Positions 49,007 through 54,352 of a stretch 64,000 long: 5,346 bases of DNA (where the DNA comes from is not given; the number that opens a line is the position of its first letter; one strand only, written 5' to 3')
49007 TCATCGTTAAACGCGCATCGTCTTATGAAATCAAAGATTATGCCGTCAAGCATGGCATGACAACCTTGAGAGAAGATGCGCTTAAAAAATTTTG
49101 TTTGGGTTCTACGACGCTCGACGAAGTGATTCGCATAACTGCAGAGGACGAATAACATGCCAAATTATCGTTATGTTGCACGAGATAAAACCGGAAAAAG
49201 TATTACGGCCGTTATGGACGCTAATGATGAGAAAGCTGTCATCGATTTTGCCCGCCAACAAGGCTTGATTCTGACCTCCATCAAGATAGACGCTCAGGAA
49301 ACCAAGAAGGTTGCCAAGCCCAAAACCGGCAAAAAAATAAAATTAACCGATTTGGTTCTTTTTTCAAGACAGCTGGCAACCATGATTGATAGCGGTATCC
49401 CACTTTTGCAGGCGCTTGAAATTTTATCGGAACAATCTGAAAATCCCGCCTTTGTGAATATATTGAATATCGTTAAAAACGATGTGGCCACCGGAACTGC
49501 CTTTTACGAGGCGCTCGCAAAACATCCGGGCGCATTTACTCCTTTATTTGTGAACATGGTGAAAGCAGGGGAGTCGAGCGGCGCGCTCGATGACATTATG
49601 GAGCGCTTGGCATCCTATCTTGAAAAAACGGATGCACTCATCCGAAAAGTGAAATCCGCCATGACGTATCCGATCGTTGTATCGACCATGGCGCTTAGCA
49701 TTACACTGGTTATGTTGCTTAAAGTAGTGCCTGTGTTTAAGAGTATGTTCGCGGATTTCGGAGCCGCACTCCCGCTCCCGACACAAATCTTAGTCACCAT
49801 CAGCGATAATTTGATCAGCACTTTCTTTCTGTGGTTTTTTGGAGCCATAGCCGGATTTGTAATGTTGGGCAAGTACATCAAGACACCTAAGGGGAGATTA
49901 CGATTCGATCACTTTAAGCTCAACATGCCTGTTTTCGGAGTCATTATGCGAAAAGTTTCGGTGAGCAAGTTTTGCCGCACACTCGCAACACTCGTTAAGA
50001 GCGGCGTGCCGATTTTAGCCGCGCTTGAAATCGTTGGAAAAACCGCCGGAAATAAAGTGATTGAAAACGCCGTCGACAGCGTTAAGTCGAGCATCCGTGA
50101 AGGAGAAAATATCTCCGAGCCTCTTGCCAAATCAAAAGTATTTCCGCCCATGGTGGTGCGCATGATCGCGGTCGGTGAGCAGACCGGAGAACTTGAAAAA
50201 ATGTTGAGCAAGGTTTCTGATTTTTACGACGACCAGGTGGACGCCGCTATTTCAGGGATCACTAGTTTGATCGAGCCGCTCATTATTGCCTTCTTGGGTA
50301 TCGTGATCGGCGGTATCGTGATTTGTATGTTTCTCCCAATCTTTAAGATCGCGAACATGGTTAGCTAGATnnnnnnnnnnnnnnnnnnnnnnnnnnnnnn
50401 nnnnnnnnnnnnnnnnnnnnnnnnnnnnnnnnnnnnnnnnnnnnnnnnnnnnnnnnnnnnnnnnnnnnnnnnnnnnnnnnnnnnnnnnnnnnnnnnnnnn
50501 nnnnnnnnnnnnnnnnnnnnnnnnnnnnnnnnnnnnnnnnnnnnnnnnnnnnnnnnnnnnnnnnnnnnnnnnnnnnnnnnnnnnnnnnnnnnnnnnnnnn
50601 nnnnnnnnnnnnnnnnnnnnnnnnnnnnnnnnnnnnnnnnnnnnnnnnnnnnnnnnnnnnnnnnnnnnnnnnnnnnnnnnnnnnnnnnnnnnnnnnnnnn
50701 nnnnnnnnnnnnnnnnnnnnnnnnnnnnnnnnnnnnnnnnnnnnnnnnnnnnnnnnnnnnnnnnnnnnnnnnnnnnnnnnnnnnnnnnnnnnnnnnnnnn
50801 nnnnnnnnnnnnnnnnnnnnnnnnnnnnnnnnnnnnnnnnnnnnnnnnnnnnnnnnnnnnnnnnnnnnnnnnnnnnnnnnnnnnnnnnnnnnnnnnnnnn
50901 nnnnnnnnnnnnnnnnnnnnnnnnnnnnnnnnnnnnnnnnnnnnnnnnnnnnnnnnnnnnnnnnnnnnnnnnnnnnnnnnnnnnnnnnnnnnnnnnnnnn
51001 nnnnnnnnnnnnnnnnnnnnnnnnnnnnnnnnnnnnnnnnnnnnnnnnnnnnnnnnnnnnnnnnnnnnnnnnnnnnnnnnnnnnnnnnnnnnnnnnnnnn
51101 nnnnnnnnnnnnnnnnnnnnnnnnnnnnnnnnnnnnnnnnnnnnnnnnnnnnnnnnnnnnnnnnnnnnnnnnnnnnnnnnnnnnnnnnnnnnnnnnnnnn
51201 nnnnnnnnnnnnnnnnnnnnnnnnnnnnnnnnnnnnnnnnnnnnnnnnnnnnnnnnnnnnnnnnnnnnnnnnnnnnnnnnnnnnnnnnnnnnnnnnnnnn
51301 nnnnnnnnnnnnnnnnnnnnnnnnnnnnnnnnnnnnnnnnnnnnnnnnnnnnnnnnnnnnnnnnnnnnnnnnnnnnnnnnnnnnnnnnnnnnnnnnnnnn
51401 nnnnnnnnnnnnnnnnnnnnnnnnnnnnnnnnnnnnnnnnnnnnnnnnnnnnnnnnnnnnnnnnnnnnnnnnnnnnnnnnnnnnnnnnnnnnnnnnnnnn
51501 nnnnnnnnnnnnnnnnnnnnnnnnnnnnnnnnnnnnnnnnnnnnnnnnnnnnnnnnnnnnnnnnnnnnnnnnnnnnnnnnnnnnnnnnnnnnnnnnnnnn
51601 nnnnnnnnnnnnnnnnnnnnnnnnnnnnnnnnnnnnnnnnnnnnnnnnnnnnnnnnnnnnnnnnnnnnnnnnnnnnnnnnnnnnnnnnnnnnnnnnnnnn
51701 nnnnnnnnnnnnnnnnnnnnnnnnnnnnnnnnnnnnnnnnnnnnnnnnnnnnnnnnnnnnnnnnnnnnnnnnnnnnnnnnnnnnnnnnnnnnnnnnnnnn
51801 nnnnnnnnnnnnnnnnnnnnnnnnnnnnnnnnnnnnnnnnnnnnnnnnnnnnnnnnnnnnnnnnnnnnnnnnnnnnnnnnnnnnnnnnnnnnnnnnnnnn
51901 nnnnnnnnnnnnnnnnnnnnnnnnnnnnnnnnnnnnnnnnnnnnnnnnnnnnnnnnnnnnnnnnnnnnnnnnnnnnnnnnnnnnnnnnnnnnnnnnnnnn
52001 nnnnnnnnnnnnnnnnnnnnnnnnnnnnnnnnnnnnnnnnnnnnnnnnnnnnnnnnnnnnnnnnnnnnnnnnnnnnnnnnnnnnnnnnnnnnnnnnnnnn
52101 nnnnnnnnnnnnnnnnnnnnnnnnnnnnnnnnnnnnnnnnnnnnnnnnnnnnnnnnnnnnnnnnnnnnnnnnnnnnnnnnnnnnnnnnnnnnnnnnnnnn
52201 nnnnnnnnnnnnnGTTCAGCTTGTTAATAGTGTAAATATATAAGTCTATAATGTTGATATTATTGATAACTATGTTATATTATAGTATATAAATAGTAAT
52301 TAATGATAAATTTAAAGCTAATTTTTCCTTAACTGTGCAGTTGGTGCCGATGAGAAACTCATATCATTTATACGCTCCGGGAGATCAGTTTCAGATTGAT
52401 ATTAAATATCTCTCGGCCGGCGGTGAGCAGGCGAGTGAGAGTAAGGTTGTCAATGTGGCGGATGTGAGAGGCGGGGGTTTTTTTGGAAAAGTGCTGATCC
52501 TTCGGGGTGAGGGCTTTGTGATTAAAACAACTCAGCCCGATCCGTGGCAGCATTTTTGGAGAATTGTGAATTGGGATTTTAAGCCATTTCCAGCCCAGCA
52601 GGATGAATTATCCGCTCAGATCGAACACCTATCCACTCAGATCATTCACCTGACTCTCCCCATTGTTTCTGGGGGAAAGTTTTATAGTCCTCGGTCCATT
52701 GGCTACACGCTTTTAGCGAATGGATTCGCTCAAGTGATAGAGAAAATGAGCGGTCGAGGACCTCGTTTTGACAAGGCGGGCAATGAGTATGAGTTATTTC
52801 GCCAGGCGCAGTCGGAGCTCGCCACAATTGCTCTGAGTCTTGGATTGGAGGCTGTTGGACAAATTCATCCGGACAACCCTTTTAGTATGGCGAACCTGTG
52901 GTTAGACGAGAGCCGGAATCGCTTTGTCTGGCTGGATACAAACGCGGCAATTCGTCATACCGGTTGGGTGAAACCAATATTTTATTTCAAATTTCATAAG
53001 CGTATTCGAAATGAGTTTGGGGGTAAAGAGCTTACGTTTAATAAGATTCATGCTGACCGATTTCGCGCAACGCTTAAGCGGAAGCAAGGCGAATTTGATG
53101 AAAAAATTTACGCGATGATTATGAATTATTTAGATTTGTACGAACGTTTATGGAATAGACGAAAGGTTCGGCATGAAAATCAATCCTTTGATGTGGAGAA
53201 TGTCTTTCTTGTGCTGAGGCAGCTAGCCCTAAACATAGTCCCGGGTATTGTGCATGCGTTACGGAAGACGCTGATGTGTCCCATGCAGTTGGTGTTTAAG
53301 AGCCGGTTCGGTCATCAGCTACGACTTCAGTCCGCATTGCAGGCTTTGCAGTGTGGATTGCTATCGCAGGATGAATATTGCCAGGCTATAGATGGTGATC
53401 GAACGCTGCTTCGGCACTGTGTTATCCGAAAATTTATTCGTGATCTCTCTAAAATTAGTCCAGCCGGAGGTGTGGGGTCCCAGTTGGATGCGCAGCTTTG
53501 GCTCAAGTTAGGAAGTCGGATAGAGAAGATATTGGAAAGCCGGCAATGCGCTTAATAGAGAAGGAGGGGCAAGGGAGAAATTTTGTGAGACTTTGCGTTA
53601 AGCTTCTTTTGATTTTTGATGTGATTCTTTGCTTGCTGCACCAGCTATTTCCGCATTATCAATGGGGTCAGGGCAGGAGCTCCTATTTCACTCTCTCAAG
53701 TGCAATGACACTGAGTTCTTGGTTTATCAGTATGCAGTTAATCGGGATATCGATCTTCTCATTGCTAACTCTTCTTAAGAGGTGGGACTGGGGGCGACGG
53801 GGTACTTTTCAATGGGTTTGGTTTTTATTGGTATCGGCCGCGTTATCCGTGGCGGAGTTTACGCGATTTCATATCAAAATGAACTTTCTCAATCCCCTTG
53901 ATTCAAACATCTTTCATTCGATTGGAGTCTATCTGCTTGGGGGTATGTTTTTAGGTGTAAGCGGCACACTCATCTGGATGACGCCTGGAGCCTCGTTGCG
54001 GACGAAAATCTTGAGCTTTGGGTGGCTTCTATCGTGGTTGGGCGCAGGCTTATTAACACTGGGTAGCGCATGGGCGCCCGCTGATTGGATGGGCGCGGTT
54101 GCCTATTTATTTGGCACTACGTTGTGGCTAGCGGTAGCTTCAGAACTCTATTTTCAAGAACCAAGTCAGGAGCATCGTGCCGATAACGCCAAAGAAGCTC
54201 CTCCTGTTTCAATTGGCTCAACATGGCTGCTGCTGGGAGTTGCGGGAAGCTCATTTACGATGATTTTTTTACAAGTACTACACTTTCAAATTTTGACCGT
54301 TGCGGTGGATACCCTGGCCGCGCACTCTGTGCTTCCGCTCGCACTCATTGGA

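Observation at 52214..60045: A 7.6-kb three-gene membrane-associated block (kinase-like, spermidine-synthase-like/MBL fusion, alpha-domain protein) splits the pilin gene from its minor-pilin operon and is bracketed by AT-rich tracts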

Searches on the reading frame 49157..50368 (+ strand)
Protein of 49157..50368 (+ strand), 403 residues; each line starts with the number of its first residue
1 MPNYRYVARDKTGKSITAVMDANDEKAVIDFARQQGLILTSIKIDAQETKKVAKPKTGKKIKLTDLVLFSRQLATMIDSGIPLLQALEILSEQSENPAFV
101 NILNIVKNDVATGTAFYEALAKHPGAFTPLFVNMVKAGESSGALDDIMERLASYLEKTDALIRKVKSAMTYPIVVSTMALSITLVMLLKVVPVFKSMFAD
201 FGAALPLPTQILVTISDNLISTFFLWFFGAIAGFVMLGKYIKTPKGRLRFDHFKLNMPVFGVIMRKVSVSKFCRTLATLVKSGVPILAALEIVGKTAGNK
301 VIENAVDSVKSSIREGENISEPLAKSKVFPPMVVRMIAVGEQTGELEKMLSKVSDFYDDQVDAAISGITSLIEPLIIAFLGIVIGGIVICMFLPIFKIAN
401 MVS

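Call 7: search_protein_families(library=pfam, proteins=[window:49157-50368:+], max_evalue=0.01)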
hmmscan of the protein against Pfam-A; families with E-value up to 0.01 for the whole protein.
window:49157-50368:+ (403 aa): 1 family
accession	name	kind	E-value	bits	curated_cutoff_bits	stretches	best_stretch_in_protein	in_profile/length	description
PF00482.28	T2SSF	-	1.7e-67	225.5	25.2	2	69-192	1-125/125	Type II secretion system (T2SS), protein F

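Call 53: find_related_loci(query=window:49157-50368:+, collection=metagenome_contigs, flank=10000)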
Query window:49157-50368:+ (403 aa) in metagenome_contigs; peptide patterns used: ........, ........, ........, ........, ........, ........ (x = any residue, [..] = any of these).
319 stretches matched a pattern; 208 encode a relative of the query (tblastn E <= 1e-3); the best 80 are kept; 80 distinct loci.
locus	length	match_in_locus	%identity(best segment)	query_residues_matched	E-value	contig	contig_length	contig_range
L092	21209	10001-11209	68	1-403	0e+0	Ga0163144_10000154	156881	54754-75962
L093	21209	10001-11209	70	1-403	0e+0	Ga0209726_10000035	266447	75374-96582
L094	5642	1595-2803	69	1-403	0e+0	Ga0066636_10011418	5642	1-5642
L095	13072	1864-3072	67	1-403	0e+0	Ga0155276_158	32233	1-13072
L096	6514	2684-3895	69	1-403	0e+0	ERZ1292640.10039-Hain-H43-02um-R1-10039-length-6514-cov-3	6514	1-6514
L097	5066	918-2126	67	1-402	0e+0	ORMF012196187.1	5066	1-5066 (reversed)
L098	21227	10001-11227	67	1-403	0e+0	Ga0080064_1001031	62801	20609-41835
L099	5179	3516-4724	67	1-402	0e+0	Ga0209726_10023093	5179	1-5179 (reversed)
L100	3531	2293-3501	67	1-403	0e+0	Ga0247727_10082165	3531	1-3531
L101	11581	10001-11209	67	1-402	4e-180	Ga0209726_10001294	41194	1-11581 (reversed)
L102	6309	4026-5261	64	1-401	0e+0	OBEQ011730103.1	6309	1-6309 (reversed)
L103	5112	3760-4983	67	1-402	0e+0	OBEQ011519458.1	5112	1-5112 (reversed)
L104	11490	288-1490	67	3-403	3e-178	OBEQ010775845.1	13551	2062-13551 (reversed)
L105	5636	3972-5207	65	1-401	0e+0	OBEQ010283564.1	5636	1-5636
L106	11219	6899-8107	67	3-403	2e-177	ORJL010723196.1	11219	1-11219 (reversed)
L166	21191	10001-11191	53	1-398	6e-135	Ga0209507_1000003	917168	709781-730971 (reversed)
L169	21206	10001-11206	52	1-403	4e-134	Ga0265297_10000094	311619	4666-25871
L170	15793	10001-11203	52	1-402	7e-133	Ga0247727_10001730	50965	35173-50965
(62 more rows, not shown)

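Call 85: search_protein_families(library=pfam, proteins=[L170:14458-15717:+, L166:19964-21191:+, L169:19846-21206:+, L170:13792-14454:+, L166:19268-19960:+, L169:19176-19841:+], max_evalue=0.01)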
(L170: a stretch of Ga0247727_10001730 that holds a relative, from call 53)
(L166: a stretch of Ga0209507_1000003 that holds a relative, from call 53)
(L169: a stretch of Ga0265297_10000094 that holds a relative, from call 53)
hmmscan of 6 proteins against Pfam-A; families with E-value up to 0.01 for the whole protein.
L170:14458-15717:+ (419 aa): 2 families
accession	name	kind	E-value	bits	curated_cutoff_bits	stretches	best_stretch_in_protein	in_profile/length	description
PF16241.10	DUF4900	-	2.9e-14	53.6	29.4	1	160-233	7-79/89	Domain of unknown function (DUF4900)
PF14341.11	PilX_N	-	0.00021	21.6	25.5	1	7-55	1-49/51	PilX N-terminal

L166:19964-21191:+ (409 aa): 1 family
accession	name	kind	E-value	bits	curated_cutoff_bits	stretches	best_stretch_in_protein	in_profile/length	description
PF16241.10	DUF4900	-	2.4e-15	57.1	29.4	1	168-251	6-86/89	Domain of unknown function (DUF4900)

L169:19846-21206:+ (453 aa): 1 family
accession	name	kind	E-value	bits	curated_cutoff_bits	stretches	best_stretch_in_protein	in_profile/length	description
PF16241.10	DUF4900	-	1.4e-15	57.8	29.4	1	159-240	6-85/89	Domain of unknown function (DUF4900)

L170:13792-14454:+ (220 aa): 1 family
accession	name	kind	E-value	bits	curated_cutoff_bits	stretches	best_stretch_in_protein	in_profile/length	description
PF07963.17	N_methyl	-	8.3e-05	22.4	21.2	1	9-32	4-27/27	Prokaryotic N-terminal methylation motif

L166:19268-19960:+ (230 aa): 1 family
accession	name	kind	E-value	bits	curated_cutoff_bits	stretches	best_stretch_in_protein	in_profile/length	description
PF07963.17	N_methyl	-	2.9e-06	27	21.2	1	18-42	3-27/27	Prokaryotic N-terminal methylation motif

L169:19176-19841:+ (221 aa): 1 family
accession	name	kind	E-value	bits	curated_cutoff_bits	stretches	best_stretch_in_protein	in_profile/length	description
PF07963.17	N_methyl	-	2.2e-07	30.6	21.2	1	7-33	1-27/27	Prokaryotic N-terminal methylation motif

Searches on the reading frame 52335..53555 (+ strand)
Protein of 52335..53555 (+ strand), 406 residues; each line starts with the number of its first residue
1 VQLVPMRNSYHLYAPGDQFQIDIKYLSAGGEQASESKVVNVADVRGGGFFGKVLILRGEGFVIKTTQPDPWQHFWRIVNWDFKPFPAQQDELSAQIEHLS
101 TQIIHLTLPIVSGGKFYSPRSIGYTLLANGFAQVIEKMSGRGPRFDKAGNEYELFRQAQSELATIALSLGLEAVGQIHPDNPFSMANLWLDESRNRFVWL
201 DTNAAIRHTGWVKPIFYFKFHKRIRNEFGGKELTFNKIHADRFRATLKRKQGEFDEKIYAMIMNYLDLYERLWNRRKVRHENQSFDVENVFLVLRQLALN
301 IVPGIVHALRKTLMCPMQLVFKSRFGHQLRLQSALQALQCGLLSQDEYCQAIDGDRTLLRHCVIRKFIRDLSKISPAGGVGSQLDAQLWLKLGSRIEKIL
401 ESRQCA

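Call 6: search_protein_families(library=pfam, proteins=[window:52335-53555:+], max_evalue=0.01)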
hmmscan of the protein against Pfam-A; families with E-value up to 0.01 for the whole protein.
window:52335-53555:+ (406 aa): 0 families

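Call 8: search_protein_families(library=ncbifam, proteins=[window:52335-53555:+], max_evalue=0.1)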
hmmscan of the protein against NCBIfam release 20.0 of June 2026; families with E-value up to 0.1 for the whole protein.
window:52335-53555:+ (406 aa): 0 families

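Call 10: search_solved_structures(query=window:52335-53555:+, max_evalue=1)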
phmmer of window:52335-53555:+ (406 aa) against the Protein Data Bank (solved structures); distinct sequences matched with E-value up to 1: 0.

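Call 23: find_homologous_proteins(query=window:52335-53555:+, max_evalue=0.001)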
Query window:52335-53555:+ (406 aa): 38 proteins with E <= 0.001 among 7142 candidates.
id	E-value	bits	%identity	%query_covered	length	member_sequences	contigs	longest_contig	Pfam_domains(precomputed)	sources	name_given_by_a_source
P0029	7.2e-274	926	100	99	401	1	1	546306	-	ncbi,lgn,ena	-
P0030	7.5e-129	449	52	85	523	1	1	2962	-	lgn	-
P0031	2.9e-116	407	51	84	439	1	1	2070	-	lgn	-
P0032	1.1e-111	392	46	85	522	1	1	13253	-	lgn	-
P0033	1.1e-104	369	44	86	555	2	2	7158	-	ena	-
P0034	1.3e-104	369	45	85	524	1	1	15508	-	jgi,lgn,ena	-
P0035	8.7e-104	366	46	86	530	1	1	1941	-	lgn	-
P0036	3.1e-103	364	45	85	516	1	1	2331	-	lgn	-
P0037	1.3e-102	362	44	87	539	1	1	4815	-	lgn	-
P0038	3.1e-101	358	45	85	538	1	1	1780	-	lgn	-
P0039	1.4e-99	352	52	69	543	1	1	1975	-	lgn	-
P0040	5.2e-98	347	54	70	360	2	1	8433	-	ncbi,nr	ncbi:hypothetical protein MUP32_00830, partial [Candidatus Microgenomates bacterium]|nr:hypothetical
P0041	2.6e-97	345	42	85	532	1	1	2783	-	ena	-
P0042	3.8e-96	341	51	66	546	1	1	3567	-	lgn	-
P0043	1.9e-95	338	47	74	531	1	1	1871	-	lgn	-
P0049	4.5e-91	324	51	67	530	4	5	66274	-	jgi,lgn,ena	jgi:hypothetical protein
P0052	3.2e-87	311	42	82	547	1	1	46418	-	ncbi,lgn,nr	ncbi:MAG: hypothetical protein Q8P10_01435 [bacterium]|nr:hypothetical protein [bacterium]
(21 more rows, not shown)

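Call 26: find_encoding_contigs(protein=P0049, flank=8000, max_places=2)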
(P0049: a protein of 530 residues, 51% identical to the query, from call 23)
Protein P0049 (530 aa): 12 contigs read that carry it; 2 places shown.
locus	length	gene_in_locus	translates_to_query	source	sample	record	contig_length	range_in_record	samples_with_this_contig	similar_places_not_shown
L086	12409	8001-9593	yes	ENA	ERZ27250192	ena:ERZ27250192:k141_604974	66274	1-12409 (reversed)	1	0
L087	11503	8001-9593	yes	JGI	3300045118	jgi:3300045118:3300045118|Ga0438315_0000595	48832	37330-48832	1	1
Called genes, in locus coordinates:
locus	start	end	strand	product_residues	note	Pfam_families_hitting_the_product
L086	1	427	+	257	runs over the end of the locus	PF13453:Zn_ribbon_TFIIB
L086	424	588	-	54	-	-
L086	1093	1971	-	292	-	PF00483:NTP_transferase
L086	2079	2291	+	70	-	PF00584:SecE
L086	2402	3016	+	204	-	PF02357:NusG, PF00467:KOW (weak)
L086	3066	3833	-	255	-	-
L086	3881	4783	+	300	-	PF12146:Hydrolase_4, PF00561:Abhydrolase_1, PF12697:Abhydrolase_6, PF03096:Ndr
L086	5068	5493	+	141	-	PF03946:Ribosomal_L11_N, PF00298:Ribosomal_L11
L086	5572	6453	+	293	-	PF00687:Ribosomal_L1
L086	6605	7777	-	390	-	-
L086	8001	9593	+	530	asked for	-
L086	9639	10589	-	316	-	-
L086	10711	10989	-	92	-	-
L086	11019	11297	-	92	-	PF04365:BrnT_toxin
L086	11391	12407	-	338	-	?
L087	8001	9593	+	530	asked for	-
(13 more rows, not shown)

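Call 27: find_encoding_contigs(protein=P0052, flank=8000, max_places=2)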
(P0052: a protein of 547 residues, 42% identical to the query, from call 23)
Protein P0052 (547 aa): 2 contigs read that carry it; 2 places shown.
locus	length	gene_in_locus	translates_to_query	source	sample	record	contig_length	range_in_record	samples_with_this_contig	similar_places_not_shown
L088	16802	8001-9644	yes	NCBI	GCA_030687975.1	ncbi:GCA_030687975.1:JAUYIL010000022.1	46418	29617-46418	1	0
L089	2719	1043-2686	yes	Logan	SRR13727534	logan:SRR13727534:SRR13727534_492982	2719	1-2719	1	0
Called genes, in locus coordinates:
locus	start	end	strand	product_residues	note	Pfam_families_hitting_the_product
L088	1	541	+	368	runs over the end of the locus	PF06723:MreB_Mbl, PF00022:Actin (weak), PF00012:HSP70, PF14450:FtsA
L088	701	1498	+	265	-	PF04085:MreC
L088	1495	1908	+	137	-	-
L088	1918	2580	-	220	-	PF00702:Hydrolase, PF13419:HAD_2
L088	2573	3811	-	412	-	PF00202:Aminotran_3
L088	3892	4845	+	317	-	PF13489:Methyltransf_23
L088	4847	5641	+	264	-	-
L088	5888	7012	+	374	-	PF02481:DNA_processg_A, PF17782:WHD_DprA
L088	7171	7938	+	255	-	-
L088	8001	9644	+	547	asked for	-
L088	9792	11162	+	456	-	PF01751:Toprim, PF01131:Topoisom_bac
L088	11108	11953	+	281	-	PF01131:Topoisom_bac, PF01396:Zn_ribbon_Top1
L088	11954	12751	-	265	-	-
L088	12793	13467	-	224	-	-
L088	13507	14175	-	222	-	PF08843:AbiEii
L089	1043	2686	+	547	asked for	-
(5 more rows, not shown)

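Call 59: predict_structure(alignment_id=A2)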
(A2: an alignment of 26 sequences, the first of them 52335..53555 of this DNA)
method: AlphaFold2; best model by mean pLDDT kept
length: 406 residues; sequences in the alignment: 26
mean_pLDDT: 86.2   pTM: 0.85
mean pLDDT of the five models: 86.2, 83.9, 82.2, 81.8, 80.9
residues with pLDDT >= 90: 203; 70-90: 158; 50-70: 36; < 50: 9
segments of 3 or more residues with pLDDT < 50: 1-4, 314-317
pLDDT, mean of each block of 10 residues (from residue 1): 58 93 94 97 83 94 87 85 82 95 97 97 94 94 85 95 97 93 90 95 82 85 87 82 97 97 98 91 78 76 58 51 67 87 90 87 88 69 89 89 74
secondary structure, 60 per line:
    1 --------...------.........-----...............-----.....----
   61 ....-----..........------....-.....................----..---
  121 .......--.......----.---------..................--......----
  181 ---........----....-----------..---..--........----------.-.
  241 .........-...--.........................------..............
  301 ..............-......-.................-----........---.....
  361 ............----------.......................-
elements in order: E18-26 E32-46 E52-56 E61-64 H70-79 H86-89 H91-111 E121-127 E130-136 H151-168 H172-176 H184-187 E188-191 E196-199 H220-227 H240-249 H256-280 H287-314 H316-321 H323-339 H345-352 H356-372 H383-405

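Call 79: search_protein_families(library=padloc, proteins=[window:52335-53555:+], max_evalue=0.01)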
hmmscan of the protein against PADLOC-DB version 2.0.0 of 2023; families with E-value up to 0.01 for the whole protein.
window:52335-53555:+ (406 aa): 0 families

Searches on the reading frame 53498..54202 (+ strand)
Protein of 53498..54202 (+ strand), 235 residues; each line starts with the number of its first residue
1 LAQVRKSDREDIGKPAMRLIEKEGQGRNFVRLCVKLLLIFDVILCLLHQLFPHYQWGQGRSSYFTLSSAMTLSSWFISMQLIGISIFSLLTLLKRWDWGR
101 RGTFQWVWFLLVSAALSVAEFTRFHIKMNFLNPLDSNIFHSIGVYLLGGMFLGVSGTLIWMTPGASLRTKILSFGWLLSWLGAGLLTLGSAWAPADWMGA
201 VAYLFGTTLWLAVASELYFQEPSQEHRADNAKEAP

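Call 63: search_protein_families(library=pfam, proteins=[window:53498-54202:+], max_evalue=10)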
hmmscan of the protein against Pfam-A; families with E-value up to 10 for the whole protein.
seq(235 aa): 4 families
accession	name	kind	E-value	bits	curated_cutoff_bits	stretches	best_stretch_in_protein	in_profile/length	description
PF01757.29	Acyl_transf_3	-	0.0014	18.2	31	1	35-220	81-265/326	Acyltransferase domain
PF10891.13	DUF2719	-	0.28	11.5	26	1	111-129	31-49/81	Protein of unknown function (DUF2719)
PF07096.16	DUF1358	-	0.49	10.8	23.4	1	153-189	55-91/115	Protein of unknown function (DUF1358)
PF15562.11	Imm17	-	2.9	8.3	25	1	82-106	4-29/61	Immunity protein 17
